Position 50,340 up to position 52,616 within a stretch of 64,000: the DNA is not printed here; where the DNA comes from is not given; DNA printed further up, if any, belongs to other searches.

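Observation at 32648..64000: Large surface-glycan locus with many nucleotide-sugar pathways but almost no soluble glycosyltransferases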

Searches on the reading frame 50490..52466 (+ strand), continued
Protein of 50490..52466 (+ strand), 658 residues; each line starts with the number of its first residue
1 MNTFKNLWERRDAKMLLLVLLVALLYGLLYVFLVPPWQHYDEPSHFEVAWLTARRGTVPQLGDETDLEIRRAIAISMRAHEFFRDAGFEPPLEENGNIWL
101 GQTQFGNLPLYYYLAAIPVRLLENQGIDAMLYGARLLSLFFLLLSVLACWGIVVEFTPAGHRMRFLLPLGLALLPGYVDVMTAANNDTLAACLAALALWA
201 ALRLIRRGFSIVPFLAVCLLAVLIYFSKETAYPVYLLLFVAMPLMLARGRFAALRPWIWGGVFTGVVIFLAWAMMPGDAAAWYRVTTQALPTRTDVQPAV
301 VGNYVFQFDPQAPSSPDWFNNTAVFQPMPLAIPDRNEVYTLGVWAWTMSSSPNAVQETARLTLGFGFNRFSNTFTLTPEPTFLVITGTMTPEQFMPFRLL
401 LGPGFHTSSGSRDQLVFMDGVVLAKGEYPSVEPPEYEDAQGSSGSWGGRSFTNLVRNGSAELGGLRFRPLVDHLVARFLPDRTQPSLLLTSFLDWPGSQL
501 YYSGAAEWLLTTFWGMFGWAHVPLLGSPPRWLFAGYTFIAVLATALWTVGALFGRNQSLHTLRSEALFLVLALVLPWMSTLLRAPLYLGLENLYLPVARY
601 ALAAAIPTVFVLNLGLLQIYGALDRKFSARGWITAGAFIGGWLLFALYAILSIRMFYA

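Call 57: predict_structure(alignment_id=A1)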
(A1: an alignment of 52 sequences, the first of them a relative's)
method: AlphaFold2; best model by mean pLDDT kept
length: 658 residues; sequences in the alignment: 52
mean_pLDDT: 92.0   pTM: 0.92
mean pLDDT of the five models: 92.0, 91.2, 91.2, 90.7, 90.4
residues with pLDDT >= 90: 512; 70-90: 122; 50-70: 23; < 50: 1
segments of 3 or more residues with pLDDT < 50: none
pLDDT, mean of each block of 10 residues (from residue 1): 69 96 98 92 97 97 93 96 88 84 93 98 98 98 98 94 96 96 97 98 95 97 96 96 91 91 96 97 94 96 95 86 83 84 92 71 76 89 93 80 69 87 95 95 96 95 97 92 93 93 93 88 91 95 96 84 92 97 87 86 97 97 96 95 96 93
secondary structure, 60 per line:
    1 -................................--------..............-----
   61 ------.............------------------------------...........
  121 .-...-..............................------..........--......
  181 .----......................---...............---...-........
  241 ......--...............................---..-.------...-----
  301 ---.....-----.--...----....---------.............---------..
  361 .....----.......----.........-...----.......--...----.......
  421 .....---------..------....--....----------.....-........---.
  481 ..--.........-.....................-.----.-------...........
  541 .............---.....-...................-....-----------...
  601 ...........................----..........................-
elements in order: H2-33 H42-55 H67-79 H110-121 H127-156 H163-172 H175-181 H186-207 H211-225 H233-246 H249-273 E274-279 E293-295 E304-308 E324-327 E337-349 E359-365 E370-376 E381-389 E398-404 E414-425 E443-446 E449-452 E463-467 H469-476 H485-493 H495-515 H530-553 H557-561 H563-581 H583-586 H598-627 H632-657

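Call 64: fold_search(model_id=the predicted structure, library=pdb)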
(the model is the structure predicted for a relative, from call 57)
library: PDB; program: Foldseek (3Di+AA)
matches with E <= 10: 600; with E <= 0.001: 3
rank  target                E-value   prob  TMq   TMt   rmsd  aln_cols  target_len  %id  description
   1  6p25_B                3.9e-04  1.00  0.36  0.34  15.8       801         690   11  Structure of S. cerevisiae protein O-mannosyltransferase Pmt1-Pmt2 complex bound to the sugar donor and a peptide acce (released 2019-07-10)
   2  9i5l_A                7.2e-04  1.00  0.34  0.32  21.4       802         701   12  Structure of the Chaetomium thermophilum Pmt4 homodimer (C1 symmetry) (released 2025-12-24)
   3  9e61_B                8.2e-04  1.00  0.36  0.33  17.6       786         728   10  Cryo-EM structure of Saccharomyces cerevisiae Pmt4 apo form (released 2025-10-15)
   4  2y6j                  1.1e-03  1.00  0.16  0.54   6.4       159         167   14  X-2 engineered mutated CBM4-2 Carbohydrate Binding Module from a Thermostable Rhodothermus marinus Xylanase (released 2012-03-07)
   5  9e61_A                1.2e-03  1.00  0.36  0.33  19.4       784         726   10  Cryo-EM structure of Saccharomyces cerevisiae Pmt4 apo form (released 2025-10-15)
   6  2y64_A                1.9e-03  1.00  0.16  0.54   6.3       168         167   13  Xylopentaose binding mutated (X-2 L110F) CBM4-2 Carbohydrate Binding Module from a Thermostable Rhodothermus marinus X (released 2012-03-07)
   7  9e6i_B                2.0e-03  1.00  0.37  0.34  16.0       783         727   10  Cryo-EM structure of Saccharomyces cerevisiae Pmt4-Ccw5 complex (released 2025-10-15)
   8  3jxs_A                3.2e-03  1.00  0.16  0.53   5.5       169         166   15  Crystal structure of XG34, an evolved xyloglucan binding CBM (released 2009-10-27)
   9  6p25_A                4.6e-03  0.99  0.35  0.32  17.4       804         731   10  Structure of S. cerevisiae protein O-mannosyltransferase Pmt1-Pmt2 complex bound to the sugar donor and a peptide acce (released 2019-07-10)
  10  8hhv_A                5.5e-03  1.00  0.13  0.18   4.2       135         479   14  endo-alpha-D-arabinanase EndoMA1 from Microbacterium arabinogalactanolyticum (released 2023-08-16)
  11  6s7t_A                6.0e-03  1.00  0.25  0.23   7.7       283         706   14  Cryo-EM structure of human oligosaccharyltransferase complex OST-B (released 2019-12-18)
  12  8ic1_A                6.5e-03  1.00  0.13  0.18   4.4       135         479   14  endo-alpha-D-arabinanase EndoMA1 D51N mutant from Microbacterium arabinogalactanolyticum in complex with arabinooligos (released 2023-08-16)
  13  8pn9_A                6.8e-03  1.00  0.21  0.21  11.1       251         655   18  Structure of human oligosaccharyltransferase OST-A complex bound to NGI-1 (released 2024-05-08)
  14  7oci_F                7.4e-03  1.00  0.26  0.26   6.7       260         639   14  Cryo-EM structure of yeast Ost6p containing oligosaccharyltransferase complex (released 2022-02-16)
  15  1gui_A                9.7e-03  1.00  0.14  0.53   3.4       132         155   13  CBM4 structure and function (released 2002-09-26)
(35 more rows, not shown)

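Call 67: search_protein_families(library=pfam, proteins=[L028:2134-3432:+, L032:13480-14976:+, L060:3047-4309:-, L060:6135-7613:-, L083:6957-8522:+, L082:9706-10947:+, L021:10790-11995:-, L048:15227-16381:-, L050:2876-4414:+, L064:6799-8256:+], max_evalue=0.01)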
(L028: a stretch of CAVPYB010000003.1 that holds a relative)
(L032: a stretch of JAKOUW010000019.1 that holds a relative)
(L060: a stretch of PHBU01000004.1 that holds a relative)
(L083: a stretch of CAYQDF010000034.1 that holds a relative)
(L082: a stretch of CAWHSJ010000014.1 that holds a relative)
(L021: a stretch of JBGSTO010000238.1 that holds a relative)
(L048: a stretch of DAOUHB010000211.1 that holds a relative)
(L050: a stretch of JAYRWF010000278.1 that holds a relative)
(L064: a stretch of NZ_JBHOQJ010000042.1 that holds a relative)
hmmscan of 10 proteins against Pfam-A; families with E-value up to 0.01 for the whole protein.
L028:2134-3432:+ (432 aa): 1 family
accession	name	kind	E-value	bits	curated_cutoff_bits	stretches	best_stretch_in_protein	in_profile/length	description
PF04932.20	Wzy_C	-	2.1e-11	44.2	31.7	1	206-350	6-148/149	O-Antigen ligase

L032:13480-14976:+ (498 aa): 1 family
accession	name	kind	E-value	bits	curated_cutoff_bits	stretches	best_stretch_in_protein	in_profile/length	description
PF13231.12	PMT_2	-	1.8e-08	35.2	26.1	1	63-221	1-158/160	Dolichyl-phosphate-mannose-protein mannosyltransferase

L060:3047-4309:- (420 aa): 1 family
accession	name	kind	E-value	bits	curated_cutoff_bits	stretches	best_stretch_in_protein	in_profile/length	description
PF04932.20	Wzy_C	-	1.1e-05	25.6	31.7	1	224-361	7-149/149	O-Antigen ligase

L060:6135-7613:- (492 aa): 2 families
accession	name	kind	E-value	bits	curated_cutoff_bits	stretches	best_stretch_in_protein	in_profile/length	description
PF13440.11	Polysacc_synt_3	-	9.4e-70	235.6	23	1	38-327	1-292/293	Polysaccharide biosynthesis protein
PF01943.22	Polysacc_synt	-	7.2e-29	101.5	28.2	1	16-279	3-273/274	Polysaccharide biosynthesis protein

L083:6957-8522:+ (521 aa): 0 families

L082:9706-10947:+ (413 aa): 1 family
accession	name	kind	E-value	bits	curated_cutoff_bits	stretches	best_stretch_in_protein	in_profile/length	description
PF09594.16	GT87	-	0.00051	20.3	25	1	122-327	27-233/237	Glycosyltransferase family 87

L021:10790-11995:- (401 aa): 1 family
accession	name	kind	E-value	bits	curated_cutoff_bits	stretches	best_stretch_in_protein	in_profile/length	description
PF02417.20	Chromate_transp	-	3.2e-87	291.2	28.6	2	231-394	2-166/166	Chromate transporter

L048:15227-16381:- (384 aa): 2 families
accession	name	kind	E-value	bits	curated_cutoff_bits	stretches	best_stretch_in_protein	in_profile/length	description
PF00361.26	Proton_antipo_M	-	1.4e-43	149.7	21.5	1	3-172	121-294/294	NADH:quinone oxidoreductase/Mrp antiporter, TM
PF06455.17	NADH5_C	-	0.0051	16.9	28.2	1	175-222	1-46/181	NADH dehydrogenase subunit 5 C-terminus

L050:2876-4414:+ (512 aa): 1 family
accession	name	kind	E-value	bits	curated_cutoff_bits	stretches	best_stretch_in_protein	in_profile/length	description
PF13231.12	PMT_2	-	1.4e-10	42.1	26.1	1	65-210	2-151/160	Dolichyl-phosphate-mannose-protein mannosyltransferase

L064:6799-8256:+ (485 aa): 1 family
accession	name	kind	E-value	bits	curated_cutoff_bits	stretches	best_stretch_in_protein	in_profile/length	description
PF13231.12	PMT_2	-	3.1e-05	24.7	26.1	1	97-213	26-157/160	Dolichyl-phosphate-mannose-protein mannosyltransferase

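Call 88: search_solved_structures(query=L059:2776-3762:+, max_evalue=0.001)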
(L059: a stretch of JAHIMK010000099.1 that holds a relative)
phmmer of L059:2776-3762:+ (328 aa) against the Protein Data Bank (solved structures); distinct sequences matched with E-value up to 0.001: 30.
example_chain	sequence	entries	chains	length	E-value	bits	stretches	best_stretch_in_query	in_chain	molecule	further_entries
2z87_A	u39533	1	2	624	7.8e-23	84.3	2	2-101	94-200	Chondroitin synthase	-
2z86_A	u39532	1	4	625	7.8e-23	84.3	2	2-101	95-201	Chondroitin synthase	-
5hea_A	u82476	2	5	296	3.2e-13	52.8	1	1-101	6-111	Putative glycosyltransferase (GalT1)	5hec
6yv7_B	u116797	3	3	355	8.5e-10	41.5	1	2-247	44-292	Glycosyl transferase, family 2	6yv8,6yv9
6yv7_A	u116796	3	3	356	8.6e-10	41.5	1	2-247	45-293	Glycosyl transferase, family 2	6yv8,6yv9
6p61_A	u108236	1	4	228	7.4e-09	38.4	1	2-88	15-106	Glycosyltransferase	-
5tze_C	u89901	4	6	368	9.5e-09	38.1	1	2-84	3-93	Glycosyl transferase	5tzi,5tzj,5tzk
9jma_A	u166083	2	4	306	1.1e-08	37.8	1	1-90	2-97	GalNAc(5)-diNAcBac-PP-undecaprenol beta-1,3-glucosyltransferase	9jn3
5tz8_A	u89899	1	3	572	2e-08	37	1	2-84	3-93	Glycosyl transferase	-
8vh7_A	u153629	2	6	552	2.1e-07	33.6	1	1-84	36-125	Heparosan synthase B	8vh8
8viw_A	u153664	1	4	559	2.2e-07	33.6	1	1-84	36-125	Heparosan synthase B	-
9omj_A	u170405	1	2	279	5.8e-07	32.2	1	2-90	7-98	Glycosyltransferase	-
9omh_A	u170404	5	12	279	5.8e-07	32.2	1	2-90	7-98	Glycosyltransferase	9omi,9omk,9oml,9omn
9omm_A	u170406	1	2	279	5.9e-07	32.2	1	2-90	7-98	Glycosyltransferase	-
3bcv_A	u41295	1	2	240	7.3e-07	31.9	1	2-84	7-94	Putative glycosyltransferase protein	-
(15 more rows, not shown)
